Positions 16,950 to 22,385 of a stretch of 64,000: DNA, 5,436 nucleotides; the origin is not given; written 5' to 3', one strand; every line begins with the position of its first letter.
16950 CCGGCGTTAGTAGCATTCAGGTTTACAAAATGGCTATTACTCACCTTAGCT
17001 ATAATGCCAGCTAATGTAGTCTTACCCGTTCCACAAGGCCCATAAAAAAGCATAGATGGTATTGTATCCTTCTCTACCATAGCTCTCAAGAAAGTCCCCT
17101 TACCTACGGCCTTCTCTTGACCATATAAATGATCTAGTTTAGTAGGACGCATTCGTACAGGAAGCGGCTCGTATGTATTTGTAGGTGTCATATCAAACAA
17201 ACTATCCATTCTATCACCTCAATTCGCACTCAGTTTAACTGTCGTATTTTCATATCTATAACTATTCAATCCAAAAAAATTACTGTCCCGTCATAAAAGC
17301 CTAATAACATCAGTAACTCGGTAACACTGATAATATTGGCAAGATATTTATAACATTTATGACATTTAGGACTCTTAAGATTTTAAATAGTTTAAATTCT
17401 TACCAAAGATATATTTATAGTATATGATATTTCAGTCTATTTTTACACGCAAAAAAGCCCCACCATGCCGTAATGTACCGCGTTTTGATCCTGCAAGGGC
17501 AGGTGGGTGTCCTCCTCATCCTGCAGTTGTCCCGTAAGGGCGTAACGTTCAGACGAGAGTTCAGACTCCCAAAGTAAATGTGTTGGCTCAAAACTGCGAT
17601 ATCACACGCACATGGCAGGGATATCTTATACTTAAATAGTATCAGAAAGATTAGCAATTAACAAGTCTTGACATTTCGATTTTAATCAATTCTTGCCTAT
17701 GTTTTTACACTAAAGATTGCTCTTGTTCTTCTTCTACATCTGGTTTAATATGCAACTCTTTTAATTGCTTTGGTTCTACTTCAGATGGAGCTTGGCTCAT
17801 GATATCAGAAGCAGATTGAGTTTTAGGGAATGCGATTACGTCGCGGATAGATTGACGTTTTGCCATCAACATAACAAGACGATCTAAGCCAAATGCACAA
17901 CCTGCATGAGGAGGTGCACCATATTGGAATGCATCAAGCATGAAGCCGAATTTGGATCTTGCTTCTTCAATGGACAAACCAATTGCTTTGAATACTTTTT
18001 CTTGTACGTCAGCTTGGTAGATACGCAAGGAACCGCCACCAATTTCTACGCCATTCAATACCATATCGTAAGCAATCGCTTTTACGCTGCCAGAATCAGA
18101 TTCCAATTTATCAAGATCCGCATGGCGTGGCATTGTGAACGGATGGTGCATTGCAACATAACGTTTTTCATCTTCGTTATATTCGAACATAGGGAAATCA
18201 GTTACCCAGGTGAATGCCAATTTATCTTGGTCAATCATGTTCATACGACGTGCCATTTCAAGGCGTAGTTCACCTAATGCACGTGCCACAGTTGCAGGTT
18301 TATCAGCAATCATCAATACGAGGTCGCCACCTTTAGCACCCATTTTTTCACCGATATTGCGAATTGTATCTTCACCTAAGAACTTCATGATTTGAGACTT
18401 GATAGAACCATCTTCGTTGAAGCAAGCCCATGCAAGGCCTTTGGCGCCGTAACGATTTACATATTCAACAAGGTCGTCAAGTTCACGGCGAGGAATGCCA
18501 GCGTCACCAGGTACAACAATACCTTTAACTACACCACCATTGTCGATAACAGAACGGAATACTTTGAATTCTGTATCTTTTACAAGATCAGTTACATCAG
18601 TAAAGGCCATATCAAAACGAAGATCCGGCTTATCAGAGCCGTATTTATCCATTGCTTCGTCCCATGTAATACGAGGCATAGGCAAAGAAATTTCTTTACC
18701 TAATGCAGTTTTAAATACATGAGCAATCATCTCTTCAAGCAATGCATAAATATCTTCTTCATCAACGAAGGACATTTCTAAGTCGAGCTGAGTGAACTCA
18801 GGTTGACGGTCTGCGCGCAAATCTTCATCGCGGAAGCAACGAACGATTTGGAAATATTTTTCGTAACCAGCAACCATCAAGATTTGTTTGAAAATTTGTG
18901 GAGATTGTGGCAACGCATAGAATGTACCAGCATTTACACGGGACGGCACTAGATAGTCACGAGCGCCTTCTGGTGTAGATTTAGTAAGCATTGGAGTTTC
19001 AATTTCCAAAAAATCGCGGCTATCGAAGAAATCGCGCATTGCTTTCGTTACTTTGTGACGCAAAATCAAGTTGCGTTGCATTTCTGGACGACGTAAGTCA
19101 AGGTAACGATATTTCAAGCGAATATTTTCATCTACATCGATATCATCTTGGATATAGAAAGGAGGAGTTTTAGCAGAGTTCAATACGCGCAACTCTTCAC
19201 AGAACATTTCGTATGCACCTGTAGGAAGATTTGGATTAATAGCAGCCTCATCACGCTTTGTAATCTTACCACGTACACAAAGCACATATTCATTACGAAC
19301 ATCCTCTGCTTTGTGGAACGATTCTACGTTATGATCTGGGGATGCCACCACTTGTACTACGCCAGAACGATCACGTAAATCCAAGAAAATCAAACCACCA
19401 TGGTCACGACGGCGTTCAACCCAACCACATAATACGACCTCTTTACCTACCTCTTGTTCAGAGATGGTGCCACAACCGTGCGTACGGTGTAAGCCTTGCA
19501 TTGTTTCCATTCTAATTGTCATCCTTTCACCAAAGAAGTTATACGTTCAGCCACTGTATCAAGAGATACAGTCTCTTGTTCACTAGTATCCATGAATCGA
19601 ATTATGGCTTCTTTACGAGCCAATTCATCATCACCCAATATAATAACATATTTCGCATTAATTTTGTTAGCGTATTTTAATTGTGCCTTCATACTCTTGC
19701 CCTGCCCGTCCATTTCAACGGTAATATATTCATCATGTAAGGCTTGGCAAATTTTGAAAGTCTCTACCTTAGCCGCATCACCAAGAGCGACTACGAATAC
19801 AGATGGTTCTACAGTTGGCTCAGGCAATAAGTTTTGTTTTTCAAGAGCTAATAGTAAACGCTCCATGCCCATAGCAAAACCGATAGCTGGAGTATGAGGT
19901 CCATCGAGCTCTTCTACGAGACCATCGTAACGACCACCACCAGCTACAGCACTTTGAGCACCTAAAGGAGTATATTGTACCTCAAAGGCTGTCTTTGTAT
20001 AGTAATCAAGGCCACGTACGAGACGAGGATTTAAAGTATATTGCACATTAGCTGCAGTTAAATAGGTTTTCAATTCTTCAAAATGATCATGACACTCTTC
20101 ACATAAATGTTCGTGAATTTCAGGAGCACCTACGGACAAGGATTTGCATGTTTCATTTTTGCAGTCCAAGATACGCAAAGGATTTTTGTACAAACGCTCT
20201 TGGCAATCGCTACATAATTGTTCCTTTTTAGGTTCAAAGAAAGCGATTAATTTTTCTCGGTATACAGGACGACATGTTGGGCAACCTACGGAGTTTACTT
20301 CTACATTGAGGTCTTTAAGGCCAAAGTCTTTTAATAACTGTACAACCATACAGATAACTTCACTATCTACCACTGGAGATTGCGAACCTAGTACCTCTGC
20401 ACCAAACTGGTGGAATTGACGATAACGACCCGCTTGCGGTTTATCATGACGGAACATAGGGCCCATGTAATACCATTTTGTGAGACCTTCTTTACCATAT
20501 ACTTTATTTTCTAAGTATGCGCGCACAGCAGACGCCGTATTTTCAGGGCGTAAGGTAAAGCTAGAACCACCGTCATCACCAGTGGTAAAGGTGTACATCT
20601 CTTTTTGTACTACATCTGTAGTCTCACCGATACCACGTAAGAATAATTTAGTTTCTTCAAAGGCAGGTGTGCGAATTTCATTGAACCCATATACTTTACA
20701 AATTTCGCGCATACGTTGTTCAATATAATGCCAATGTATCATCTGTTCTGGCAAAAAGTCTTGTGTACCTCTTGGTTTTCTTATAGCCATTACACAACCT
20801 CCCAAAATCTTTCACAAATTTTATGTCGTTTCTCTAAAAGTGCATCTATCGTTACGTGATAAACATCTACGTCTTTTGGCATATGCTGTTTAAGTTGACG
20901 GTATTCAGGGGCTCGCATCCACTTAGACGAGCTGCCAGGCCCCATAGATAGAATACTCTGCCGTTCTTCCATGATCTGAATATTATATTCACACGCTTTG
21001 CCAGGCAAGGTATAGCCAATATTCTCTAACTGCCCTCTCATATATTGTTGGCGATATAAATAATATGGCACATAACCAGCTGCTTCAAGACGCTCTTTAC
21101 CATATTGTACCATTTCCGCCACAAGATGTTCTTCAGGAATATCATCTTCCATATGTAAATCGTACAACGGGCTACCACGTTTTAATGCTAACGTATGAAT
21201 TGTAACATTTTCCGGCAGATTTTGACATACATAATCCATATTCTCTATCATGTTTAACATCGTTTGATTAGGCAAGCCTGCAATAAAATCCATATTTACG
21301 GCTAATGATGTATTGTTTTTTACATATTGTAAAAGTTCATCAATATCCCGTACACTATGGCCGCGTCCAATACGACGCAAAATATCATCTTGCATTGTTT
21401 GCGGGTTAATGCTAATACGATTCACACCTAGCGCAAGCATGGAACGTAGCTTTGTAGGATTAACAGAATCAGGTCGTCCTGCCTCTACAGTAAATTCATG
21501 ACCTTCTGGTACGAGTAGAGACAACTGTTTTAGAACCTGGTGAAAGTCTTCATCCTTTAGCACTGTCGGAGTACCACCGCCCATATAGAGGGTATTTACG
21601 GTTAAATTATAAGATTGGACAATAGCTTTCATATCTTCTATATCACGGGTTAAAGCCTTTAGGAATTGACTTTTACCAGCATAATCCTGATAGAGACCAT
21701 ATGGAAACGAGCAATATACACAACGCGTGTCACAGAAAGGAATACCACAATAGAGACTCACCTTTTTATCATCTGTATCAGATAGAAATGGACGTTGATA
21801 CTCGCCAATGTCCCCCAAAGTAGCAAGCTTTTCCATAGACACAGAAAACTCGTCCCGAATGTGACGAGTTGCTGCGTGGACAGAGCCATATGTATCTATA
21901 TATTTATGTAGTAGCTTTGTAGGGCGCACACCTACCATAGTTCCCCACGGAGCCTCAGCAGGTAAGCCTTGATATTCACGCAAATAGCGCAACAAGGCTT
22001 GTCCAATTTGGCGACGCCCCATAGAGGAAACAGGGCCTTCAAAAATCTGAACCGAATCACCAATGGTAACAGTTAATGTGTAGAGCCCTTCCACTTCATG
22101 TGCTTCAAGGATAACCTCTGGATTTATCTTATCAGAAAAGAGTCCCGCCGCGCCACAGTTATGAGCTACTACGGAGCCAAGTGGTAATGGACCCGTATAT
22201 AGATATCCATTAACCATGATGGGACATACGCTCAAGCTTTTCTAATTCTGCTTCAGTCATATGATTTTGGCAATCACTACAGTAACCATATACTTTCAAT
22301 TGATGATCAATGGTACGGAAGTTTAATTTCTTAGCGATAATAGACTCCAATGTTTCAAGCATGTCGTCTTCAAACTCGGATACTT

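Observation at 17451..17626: Candidate 6S RNA in the aspS-rarA intergenic region (the ORF-track ORF there is spurious)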

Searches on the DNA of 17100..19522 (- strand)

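Call 9: search_rna_families(sources=[L004, L020, L028, L029, L034, L041, L044, L046, L048, L049, L050, L051, L055, L057, L058, L061, L075, L076, L079], threshold=gathering)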
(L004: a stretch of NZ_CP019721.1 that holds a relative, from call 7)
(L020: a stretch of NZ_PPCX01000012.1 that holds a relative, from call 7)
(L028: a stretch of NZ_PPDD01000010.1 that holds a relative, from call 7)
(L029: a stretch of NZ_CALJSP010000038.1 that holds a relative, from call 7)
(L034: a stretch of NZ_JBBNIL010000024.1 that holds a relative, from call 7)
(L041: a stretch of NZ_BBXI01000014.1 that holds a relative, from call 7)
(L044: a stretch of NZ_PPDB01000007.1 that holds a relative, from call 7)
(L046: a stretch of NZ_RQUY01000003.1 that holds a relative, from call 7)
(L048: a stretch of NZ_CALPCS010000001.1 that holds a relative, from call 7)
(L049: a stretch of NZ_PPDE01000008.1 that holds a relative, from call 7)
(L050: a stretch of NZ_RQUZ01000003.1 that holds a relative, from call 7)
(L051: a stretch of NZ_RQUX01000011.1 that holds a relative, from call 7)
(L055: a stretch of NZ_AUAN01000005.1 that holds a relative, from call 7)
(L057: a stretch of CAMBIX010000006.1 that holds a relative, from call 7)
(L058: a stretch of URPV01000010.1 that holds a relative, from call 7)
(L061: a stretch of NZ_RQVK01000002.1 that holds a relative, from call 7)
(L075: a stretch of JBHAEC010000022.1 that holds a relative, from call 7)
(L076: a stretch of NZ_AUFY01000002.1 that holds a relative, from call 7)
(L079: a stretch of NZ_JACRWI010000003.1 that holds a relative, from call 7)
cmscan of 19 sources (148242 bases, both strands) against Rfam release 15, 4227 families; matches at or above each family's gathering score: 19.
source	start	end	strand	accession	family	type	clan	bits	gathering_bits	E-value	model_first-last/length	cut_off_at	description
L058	5030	5204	+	RF00013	6S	Gene;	-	96.5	46.4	1e-17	1-187/187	no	6S / SsrS RNA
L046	4911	5082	+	RF00013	6S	Gene;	-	93.9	46.4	4.3e-17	1-187/187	no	6S / SsrS RNA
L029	4899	5071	+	RF00013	6S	Gene;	-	93.2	46.4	6.4e-17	1-187/187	no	6S / SsrS RNA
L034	4899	5071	+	RF00013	6S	Gene;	-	93.2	46.4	6.4e-17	1-187/187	no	6S / SsrS RNA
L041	4916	5088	+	RF00013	6S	Gene;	-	92.5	46.4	9e-17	1-187/187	no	6S / SsrS RNA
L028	4899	5071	+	RF00013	6S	Gene;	-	90.9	46.4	2.2e-16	1-187/187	no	6S / SsrS RNA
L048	4910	5081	+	RF00013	6S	Gene;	-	90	46.4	3.7e-16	1-187/187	no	6S / SsrS RNA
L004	4899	5070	+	RF00013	6S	Gene;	-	89.7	46.4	4.2e-16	1-187/187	no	6S / SsrS RNA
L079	4899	5070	+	RF00013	6S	Gene;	-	89.7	46.4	4.2e-16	1-187/187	no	6S / SsrS RNA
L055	4960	5132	+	RF00013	6S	Gene;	-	88.9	46.4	6.7e-16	1-187/187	no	6S / SsrS RNA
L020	4899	5071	+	RF00013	6S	Gene;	-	86.9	46.4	2e-15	1-187/187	no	6S / SsrS RNA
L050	4939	5112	+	RF00013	6S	Gene;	-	86.4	46.4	2.6e-15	1-187/187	no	6S / SsrS RNA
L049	4907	5079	+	RF00013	6S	Gene;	-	85.7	46.4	3.7e-15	1-187/187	no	6S / SsrS RNA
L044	4890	5061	+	RF00013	6S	Gene;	-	85.2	46.4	5.1e-15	1-187/187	no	6S / SsrS RNA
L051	4940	5113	+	RF00013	6S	Gene;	-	85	46.4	5.7e-15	1-187/187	no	6S / SsrS RNA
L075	4943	5117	+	RF00013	6S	Gene;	-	83.8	46.4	1.1e-14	1-187/187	no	6S / SsrS RNA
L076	5178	5350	+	RF00013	6S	Gene;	-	81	46.4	5.1e-14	1-187/187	no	6S / SsrS RNA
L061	4902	5074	+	RF00013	6S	Gene;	-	77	46.4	4.4e-13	1-187/187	no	6S / SsrS RNA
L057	4911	5085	+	RF00013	6S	Gene;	-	72.9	46.4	4.2e-12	1-187/187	no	6S / SsrS RNA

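Call 26: search_rna_families(source=window, start=17100, end=17800, threshold=evalue, max_evalue=1)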
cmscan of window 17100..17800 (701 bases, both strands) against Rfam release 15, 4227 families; matches with E-value up to 1: 1.
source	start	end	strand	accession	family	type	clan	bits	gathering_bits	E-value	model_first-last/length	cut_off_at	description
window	17453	17624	-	RF00013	6S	Gene;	-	89.7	46.4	2e-18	1-187/187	no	6S / SsrS RNA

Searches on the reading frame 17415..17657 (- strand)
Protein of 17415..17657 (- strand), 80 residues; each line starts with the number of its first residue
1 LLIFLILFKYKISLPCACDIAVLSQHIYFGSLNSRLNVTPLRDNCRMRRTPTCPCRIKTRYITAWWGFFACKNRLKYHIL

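Call 4: search_protein_families(library=ncbifam, proteins=[window:17415-17657:-])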
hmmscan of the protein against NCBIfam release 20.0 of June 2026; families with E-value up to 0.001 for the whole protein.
window:17415-17657:- (80 aa): 0 families

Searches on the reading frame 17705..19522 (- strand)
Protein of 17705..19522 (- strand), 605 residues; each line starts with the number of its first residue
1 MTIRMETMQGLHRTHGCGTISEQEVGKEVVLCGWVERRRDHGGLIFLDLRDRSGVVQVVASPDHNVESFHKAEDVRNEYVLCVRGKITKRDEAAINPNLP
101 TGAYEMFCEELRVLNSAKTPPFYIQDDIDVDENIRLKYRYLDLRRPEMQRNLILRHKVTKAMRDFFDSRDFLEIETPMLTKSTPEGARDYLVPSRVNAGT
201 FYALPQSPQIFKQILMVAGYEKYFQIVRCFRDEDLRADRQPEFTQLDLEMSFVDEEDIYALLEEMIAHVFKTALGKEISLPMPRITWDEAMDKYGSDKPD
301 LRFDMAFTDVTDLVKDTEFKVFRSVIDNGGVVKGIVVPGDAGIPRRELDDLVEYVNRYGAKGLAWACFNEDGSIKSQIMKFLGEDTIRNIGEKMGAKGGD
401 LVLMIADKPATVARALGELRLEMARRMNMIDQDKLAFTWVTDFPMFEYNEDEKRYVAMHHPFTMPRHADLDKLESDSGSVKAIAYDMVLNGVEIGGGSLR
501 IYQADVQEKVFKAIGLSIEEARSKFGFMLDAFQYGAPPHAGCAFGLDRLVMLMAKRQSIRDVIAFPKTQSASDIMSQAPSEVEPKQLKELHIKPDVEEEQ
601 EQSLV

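Call 4: search_protein_families(library=ncbifam, proteins=[window:17705-19522:-])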
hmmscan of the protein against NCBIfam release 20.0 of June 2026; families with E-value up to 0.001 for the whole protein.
window:17705-19522:- (605 aa): 19 families
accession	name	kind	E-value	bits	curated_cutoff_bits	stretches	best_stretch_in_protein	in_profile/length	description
NF001750.0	PRK00476.1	equivalog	1.9e-268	891.7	443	1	12-595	4-587/590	aspartate--tRNA ligase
TIGR00459.1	aspS_bact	equivalog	1.2e-246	819.8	373.85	1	12-593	2-582/586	aspartate--tRNA ligase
NF009460.0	PRK12820.1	equivalog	1.7e-197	657.9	1379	1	16-593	25-616/723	bifunctional aspartyl-tRNA synthetase/aspartyl/glutamyl-tRNA amidotransferase subunit C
NF003483.0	PRK05159.1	equivalog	1.7e-73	248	353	2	14-273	5-258/438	aspartate--tRNA(Asn) ligase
TIGR00458.1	aspS_nondisc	equivalog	1.5e-68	231.8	368.4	2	20-273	6-253/428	aspartate--tRNA(Asn) ligase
NF001756.1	PRK00484.1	subfamily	2.6e-47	161.6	468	2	21-277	46-294/488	lysine--tRNA ligase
NF003037.0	PRK03932.1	equivalog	5.3e-46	157.5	414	2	21-276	11-265/451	asparagine--tRNA ligase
TIGR00499.1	lysS_bact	equivalog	8.3e-45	153.3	427.6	2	21-315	48-322/496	lysine--tRNA ligase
TIGR00457.1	asnS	equivalog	1.3e-43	149.5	342.6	2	22-276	12-267/455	asparagine--tRNA ligase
NF002821.0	PRK02983.1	equivalog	1.3e-37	129.4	742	2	11-279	644-905/1102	bifunctional lysylphosphatidylglycerol synthetase/lysine--tRNA ligase LysX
NF009101.0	PRK12445.1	subfamily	1.2e-34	119.8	1026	2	25-276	64-308/505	lysine--tRNA ligase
TIGR00462.1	genX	equivalog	4.7e-26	91.9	286.9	2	154-299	3-147/304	EF-P lysine aminoacylase EpmA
NF006828.0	PRK09350.1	equivalog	2.1e-22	79.8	264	2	149-293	13-155/325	elongation factor P--(R)-beta-lysine ligase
NF005052.0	PRK06462.1-1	equivalog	4.9e-16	58.7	368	1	129-272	28-172/353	asparagine synthetase A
NF005054.0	PRK06462.1-4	equivalog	8.5e-14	51.3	309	1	138-298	11-193/318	asparagine synthetase A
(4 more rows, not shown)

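Call 7: find_related_loci(query=window:17705-19522:-, collection=genome_contigs, flank=3000)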
Query window:17705-19522:- (605 aa) in genome_contigs; peptide patterns used: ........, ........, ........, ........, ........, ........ (x = any residue, [..] = any of these).
217 stretches matched a pattern; 196 encode a relative of the query (tblastn E <= 1e-3); the best 80 are kept; 80 distinct loci.
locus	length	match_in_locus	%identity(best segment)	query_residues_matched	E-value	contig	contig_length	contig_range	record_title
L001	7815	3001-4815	100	1-605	0e+0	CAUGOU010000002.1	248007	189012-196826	MAG TPA_asm: Veillonella parvula isolate SRR16280016_bin.8_MetaWRAP_v1.3_MAG genome assembly, contig: ERZ19289359.9, who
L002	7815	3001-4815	100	1-605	0e+0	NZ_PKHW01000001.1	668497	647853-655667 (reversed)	Veillonella parvula strain UMB0371 ERR1203608.17957_1_20.1, whole genome shotgun sequence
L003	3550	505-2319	99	1-605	0e+0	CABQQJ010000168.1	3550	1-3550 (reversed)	MAG TPA_asm: uncultured Veillonella sp. isolate MGYG-HGUT-00818 genome assembly, contig: GUT_GENOME034386_168, whole gen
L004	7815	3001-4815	100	1-605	0e+0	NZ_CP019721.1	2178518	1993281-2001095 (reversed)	Veillonella parvula strain UTDB1-3 chromosome, complete genome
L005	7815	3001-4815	99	1-605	0e+0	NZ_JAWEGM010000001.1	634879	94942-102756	MAG: Veillonella parvula isolate N4_180_064G1_dasN4_180_064G1_maxbin2.maxbin.011 N4_180_064G1_scaffold_0, whole genome s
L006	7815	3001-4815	99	1-605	0e+0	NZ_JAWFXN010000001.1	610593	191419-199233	MAG: Veillonella parvula isolate S2_018_000G1_dasS2_018_000G1_maxbin2.maxbin.013 S2_018_000G1_scaffold_0, whole genome s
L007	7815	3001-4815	99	1-605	0e+0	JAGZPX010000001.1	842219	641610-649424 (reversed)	MAG: Veillonella parvula isolate L3_072_243G1_dasL3_072_243G1_maxbin2.maxbin.003 L3_072_243G1_scaffold_2, whole genome s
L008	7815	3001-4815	99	1-605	0e+0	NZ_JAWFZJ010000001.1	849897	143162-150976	MAG: Veillonella parvula isolate N1_003_086G1_dasN1_003_086G1_abawaca.2 b003-d086_scaffold_0, whole genome shotgun seque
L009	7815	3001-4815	99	1-605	0e+0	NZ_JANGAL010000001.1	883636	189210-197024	Veillonella parvula strain DFI.7.83 DEHHMHKH_1, whole genome shotgun sequence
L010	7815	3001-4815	99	1-605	0e+0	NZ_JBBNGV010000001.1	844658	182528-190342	Veillonella parvula strain CLA-AA-H2 CLAAAH2_contig_1_length_844658, whole genome shotgun sequence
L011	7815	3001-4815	100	1-605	0e+0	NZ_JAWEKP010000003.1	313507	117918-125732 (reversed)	MAG: Veillonella sp. isolate N4_208_021G1_dasN4_208_021G1_abawaca.6 N4_208_021G1_scaffold_3, whole genome shotgun sequen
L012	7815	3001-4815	99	1-605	0e+0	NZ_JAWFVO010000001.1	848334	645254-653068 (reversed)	MAG: Veillonella parvula isolate S2_014_017G1_dasS2_014_017G1_maxbin2.maxbin.008 JBBB006G_scaffold_0, whole genome shotg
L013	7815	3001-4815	99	1-605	0e+0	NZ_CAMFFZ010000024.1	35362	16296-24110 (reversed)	MAG: Veillonella parvula isolate SRR11489755_bin.5_metaWRAP_v1.3_MAG ERZ11466668.177, whole genome shotgun sequence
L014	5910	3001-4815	99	1-605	0e+0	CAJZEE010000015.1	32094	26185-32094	MAG TPA_asm: uncultured Veillonella sp. isolate SRR1044034_bin.2_metaWRAP_v1.1_MAG genome assembly, contig: NODE_20_leng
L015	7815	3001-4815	99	1-605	0e+0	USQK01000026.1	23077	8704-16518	uncultured Veillonella sp. isolate UMGS1979 genome assembly, contig: NODE_229_length_23077_cov_11.9277, whole genome sho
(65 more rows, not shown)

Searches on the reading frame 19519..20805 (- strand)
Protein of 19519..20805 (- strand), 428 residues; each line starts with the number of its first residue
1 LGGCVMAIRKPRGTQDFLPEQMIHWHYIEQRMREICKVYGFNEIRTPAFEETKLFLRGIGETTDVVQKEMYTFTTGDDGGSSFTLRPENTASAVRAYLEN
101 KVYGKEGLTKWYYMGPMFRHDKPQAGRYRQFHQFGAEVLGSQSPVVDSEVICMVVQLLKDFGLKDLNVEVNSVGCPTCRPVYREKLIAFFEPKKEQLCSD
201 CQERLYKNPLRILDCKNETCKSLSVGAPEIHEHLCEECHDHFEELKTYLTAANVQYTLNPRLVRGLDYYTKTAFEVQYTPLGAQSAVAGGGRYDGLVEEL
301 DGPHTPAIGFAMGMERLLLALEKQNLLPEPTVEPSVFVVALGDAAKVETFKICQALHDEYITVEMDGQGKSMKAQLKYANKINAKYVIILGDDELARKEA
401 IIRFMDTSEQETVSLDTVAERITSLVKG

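Call 4: search_protein_families(library=ncbifam, proteins=[window:19519-20805:-])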
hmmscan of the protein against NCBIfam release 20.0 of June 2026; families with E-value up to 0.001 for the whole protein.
window:19519-20805:- (428 aa): 25 families
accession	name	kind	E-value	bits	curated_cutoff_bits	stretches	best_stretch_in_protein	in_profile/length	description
TIGR00442.1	hisS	equivalog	6.5e-155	516.1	286.75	1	10-414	2-405/406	histidine--tRNA ligase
TIGR00443.1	hisZ_biosyn_reg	equivalog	1.2e-48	165.8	271.65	1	15-322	1-313/314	ATP phosphoribosyltransferase regulatory subunit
NF009085.0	PRK12420.1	equivalog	1.1e-47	163.3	540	2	229-420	233-424/426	histidine--tRNA ligase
NF008942.0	PRK12292.2-5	equivalog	3.9e-43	147.7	643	2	7-174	8-170/434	ATP phosphoribosyltransferase regulatory subunit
NF008940.0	PRK12292.2-3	equivalog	2.4e-37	128.7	450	1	7-400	2-401/404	ATP phosphoribosyltransferase regulatory subunit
NF008941.0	PRK12292.2-4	equivalog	8.3e-35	120.4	447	2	8-174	7-166/393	ATP phosphoribosyltransferase regulatory subunit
NF008953.0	PRK12295.1-6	equivalog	3.1e-28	98.8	384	2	28-174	15-152/384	ATP phosphoribosyltransferase regulatory subunit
NF008936.0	PRK12292.1-3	equivalog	1.2e-25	90.2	492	2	10-172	7-163/406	ATP phosphoribosyltransferase regulatory subunit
NF008945.0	PRK12292.3-3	equivalog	1.1e-21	77.3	409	2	11-171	3-151/368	ATP phosphoribosyltransferase regulatory subunit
NF008950.0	PRK12295.1-3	equivalog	2.5e-21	76.4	492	2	235-317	290-374/387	ATP phosphoribosyltransferase regulatory subunit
NF008938.0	PRK12292.1-6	equivalog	1.6e-18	66.8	833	1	10-175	8-165/420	ATP phosphoribosyltransferase regulatory subunit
NF009086.0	PRK12421.1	equivalog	5.6e-16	58.4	318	1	11-335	10-333/389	ATP phosphoribosyltransferase regulatory subunit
NF008943.0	PRK12292.3-1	equivalog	7.1e-14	51.7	690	2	11-165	27-171/403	ATP phosphoribosyltransferase regulatory subunit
NF008935.0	PRK12292.1-1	equivalog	1.8e-13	50.2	350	2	11-174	7-164/382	ATP phosphoribosyltransferase regulatory subunit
NF008939.0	PRK12292.2-1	equivalog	4.6e-13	48.7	335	2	6-165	1-153/391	ATP phosphoribosyltransferase regulatory subunit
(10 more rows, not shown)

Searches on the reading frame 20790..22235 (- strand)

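Call 4: search_protein_families(library=ncbifam, proteins=[window:20790-22235:-])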
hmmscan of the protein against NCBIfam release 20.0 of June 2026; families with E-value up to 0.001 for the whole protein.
window:20790-22235:- (481 aa): 26 families (the best 25 are shown)
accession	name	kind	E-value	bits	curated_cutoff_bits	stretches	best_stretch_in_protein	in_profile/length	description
TIGR03994.1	rSAM_HemZ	equivalog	4.5e-116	388.3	321.4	1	75-473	2-400/401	coproporphyrinogen dehydrogenase HemZ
NF006064.0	PRK08207.2-2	equivalog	8.6e-95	318.4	504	1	94-473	84-458/465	coproporphyrinogen III oxidase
NF006061.0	PRK08207.1-4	equivalog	5.4e-94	315.8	702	1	75-478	90-497/501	coproporphyrinogen III oxidase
NF006060.0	PRK08207.1-3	equivalog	2.1e-93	313.7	653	1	74-476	68-474/477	coproporphyrinogen III oxidase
NF006066.0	PRK08207.2-5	equivalog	4.7e-81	273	1117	1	94-462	124-495/518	coproporphyrinogen III oxidase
NF006063.0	PRK08207.2-1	equivalog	2.5e-78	264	1074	1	92-471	126-510/518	coproporphyrinogen III oxidase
NF006059.0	PRK08207.1-1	equivalog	2.6e-74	250.7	1012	1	93-476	104-493/496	coproporphyrinogen III oxidase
NF006062.0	PRK08207.1-5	equivalog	1.2e-71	242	1007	1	93-475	84-472/476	coproporphyrinogen III oxidase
NF006065.0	PRK08207.2-4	equivalog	3e-59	201.3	922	1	78-460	90-476/484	coproporphyrinogen III oxidase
TIGR04107.1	rSAM_HutW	equivalog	1.4e-36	126.2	400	1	152-388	33-272/419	heme anaerobic degradation radical SAM methyltransferase ChuW/HutW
NF006067.1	PRK08208.1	equivalog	2.5e-36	125.5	380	1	150-391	27-265/427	STM4012 family radical SAM protein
TIGR00539.1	hemN_rel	equivalog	3.6e-36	125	205.4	1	160-391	2-229/361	radical SAM family heme chaperone HemW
NF004567.0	PRK05904.1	equivalog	1.7e-32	113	355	1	157-372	5-215/353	coproporphyrinogen III oxidase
NF005133.0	PRK06582.1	equivalog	3.1e-30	105.5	597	1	156-441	9-280/390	coproporphyrinogen III oxidase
TIGR00538.1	hemN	equivalog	2.7e-26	92.4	324.95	1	149-350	39-241/454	oxygen-independent coproporphyrinogen III oxidase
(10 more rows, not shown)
